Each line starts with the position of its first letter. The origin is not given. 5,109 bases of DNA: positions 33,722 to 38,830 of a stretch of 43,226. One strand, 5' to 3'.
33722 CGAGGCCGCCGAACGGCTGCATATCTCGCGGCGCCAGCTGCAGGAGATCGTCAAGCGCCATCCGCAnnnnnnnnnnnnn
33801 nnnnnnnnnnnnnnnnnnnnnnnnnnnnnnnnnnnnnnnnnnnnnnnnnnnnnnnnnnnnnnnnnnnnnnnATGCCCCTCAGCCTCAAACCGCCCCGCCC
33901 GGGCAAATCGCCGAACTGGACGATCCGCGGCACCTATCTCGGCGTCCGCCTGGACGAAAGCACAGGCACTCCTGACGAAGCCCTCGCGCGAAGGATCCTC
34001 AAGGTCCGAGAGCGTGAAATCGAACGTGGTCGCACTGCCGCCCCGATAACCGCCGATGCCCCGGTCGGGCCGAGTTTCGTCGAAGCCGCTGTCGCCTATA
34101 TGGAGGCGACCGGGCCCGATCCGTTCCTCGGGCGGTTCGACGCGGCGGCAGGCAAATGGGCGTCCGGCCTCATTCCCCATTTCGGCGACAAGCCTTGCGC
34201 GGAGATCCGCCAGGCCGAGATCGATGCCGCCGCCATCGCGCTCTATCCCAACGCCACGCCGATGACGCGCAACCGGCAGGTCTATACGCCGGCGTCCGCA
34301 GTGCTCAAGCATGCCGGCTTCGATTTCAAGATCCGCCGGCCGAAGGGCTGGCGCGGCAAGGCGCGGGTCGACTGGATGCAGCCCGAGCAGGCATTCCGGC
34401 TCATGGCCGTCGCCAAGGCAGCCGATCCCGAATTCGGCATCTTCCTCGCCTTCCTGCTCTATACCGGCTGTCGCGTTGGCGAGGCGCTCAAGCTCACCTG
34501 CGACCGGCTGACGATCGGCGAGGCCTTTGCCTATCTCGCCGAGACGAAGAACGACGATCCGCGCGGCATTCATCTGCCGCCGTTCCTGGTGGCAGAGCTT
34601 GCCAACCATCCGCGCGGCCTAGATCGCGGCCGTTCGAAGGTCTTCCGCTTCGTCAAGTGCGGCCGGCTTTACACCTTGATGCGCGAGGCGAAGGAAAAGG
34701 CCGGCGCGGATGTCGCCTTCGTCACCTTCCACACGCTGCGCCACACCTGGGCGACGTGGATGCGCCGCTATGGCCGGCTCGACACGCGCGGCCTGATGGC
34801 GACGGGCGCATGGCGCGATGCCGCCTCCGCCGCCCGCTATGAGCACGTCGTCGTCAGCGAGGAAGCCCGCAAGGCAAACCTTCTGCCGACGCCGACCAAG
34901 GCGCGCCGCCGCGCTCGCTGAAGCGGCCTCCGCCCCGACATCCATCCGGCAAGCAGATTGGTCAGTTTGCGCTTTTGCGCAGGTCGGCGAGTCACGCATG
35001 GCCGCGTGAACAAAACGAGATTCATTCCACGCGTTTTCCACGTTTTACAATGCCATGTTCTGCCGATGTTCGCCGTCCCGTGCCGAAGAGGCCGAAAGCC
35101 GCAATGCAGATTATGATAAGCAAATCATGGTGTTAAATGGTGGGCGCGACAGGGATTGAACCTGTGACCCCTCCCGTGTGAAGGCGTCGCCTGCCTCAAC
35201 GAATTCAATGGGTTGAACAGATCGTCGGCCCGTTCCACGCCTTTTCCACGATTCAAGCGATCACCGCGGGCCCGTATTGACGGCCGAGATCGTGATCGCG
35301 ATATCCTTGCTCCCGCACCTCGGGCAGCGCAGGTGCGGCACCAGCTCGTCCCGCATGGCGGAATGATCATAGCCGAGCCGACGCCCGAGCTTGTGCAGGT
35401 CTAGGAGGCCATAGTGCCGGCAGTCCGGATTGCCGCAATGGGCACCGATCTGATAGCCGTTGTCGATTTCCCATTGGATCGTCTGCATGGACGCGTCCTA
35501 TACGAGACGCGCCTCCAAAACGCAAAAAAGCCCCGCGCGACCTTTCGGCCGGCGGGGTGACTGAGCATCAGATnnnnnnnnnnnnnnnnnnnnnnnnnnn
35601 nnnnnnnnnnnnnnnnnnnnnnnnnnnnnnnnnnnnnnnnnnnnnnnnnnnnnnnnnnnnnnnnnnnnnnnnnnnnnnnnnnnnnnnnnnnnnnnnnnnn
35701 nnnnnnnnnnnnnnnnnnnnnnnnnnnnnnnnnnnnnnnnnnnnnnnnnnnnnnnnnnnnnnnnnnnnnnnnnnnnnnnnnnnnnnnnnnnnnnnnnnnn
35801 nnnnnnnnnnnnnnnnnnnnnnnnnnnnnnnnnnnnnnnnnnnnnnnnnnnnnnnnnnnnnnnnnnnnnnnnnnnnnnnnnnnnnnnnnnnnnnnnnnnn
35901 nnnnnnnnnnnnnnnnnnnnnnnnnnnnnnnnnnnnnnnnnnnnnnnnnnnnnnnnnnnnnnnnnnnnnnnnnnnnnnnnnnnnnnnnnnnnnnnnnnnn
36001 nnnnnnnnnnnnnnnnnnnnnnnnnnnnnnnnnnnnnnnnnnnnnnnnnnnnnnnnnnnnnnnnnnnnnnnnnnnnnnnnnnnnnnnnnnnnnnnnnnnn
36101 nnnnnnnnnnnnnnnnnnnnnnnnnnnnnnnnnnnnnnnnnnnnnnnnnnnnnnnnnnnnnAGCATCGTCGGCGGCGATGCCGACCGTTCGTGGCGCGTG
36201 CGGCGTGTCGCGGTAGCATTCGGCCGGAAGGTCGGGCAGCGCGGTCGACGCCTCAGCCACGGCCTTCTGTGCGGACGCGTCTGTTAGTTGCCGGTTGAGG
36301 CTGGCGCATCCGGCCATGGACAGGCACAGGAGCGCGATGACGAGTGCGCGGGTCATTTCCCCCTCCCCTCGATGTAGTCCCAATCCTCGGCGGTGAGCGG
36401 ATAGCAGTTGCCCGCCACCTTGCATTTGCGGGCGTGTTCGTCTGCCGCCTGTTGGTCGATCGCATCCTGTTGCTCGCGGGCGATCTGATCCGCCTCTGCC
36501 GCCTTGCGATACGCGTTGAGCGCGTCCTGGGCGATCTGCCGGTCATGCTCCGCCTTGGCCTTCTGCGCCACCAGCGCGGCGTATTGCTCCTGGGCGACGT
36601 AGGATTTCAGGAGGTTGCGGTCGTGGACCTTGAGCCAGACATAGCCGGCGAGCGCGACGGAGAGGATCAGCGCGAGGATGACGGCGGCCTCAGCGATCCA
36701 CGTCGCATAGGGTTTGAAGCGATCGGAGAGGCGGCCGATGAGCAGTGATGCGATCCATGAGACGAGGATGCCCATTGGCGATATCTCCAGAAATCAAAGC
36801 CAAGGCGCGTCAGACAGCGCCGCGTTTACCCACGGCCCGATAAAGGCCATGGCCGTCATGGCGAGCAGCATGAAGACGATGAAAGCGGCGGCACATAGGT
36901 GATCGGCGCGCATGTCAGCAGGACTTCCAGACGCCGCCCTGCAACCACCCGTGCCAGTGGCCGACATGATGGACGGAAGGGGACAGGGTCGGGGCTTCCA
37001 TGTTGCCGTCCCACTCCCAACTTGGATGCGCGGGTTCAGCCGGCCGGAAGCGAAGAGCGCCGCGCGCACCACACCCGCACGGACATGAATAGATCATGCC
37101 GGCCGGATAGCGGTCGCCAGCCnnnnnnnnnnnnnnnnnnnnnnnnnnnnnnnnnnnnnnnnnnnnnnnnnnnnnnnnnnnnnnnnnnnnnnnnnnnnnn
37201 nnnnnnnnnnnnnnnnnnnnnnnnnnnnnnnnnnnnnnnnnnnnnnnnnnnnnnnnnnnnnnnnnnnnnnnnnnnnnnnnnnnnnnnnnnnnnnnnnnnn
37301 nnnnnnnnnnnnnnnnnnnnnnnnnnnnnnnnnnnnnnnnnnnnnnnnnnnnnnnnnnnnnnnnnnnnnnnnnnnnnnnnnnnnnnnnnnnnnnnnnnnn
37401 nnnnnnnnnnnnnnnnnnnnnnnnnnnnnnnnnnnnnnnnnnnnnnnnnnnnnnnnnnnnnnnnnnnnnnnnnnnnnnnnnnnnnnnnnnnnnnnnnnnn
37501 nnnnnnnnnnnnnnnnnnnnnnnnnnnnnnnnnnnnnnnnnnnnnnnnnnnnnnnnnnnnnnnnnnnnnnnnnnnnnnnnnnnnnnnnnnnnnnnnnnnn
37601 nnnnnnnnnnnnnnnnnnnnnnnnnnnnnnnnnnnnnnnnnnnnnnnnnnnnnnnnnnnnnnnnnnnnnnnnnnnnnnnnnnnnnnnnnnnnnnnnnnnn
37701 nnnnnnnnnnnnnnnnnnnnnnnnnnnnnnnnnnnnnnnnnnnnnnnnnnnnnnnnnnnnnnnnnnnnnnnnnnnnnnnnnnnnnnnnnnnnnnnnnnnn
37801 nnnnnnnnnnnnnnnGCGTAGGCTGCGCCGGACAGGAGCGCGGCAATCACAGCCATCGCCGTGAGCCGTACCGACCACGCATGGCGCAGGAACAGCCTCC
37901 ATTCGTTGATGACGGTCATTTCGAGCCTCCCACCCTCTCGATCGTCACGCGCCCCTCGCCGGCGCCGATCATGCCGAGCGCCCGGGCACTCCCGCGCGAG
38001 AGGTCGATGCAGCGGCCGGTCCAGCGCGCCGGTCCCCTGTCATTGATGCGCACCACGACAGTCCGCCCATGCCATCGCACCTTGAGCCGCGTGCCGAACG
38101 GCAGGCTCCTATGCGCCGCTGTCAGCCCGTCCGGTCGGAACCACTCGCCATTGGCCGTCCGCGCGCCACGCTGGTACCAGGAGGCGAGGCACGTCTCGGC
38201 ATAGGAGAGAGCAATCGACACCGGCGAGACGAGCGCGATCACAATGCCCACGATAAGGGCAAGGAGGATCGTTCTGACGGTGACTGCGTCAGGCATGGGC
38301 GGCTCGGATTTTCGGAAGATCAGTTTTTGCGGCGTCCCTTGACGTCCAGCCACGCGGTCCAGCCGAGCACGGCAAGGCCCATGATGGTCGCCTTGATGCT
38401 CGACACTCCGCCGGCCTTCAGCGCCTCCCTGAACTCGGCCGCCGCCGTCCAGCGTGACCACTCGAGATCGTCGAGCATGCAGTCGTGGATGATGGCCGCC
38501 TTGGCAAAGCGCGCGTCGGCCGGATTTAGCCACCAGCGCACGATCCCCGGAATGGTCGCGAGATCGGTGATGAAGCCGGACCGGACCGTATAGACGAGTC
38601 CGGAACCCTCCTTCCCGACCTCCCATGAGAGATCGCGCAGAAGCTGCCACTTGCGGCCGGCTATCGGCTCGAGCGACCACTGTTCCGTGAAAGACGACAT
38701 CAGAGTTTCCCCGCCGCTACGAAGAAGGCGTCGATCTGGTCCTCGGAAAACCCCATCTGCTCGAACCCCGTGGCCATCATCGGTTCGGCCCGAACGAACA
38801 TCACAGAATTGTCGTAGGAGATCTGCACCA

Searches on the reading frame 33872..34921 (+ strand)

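Call 62: search_protein_families(library=pfam, max_evalue=0.001, proteins=[window:33872-34921:+])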
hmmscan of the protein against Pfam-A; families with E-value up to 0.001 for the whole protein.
window:33872-34921:+ (349 aa): 1 family
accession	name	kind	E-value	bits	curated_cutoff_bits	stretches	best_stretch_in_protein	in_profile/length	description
PF00589.27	Phage_integrase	-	7.8e-15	55.5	27.1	1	168-326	2-168/172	Phage integrase family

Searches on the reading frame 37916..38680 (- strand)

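Call 89: search_protein_families(library=pfam, max_evalue=0.001, proteins=[window:37916-38680:-])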
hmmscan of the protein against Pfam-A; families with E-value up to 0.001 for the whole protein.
window:37916-38680:- (254 aa): 1 family
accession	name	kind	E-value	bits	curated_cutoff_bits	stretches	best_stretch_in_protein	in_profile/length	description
PF03330.24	DPBB_1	-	1.6e-21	76.8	28.8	1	164-246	4-82/83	Lytic transglycolase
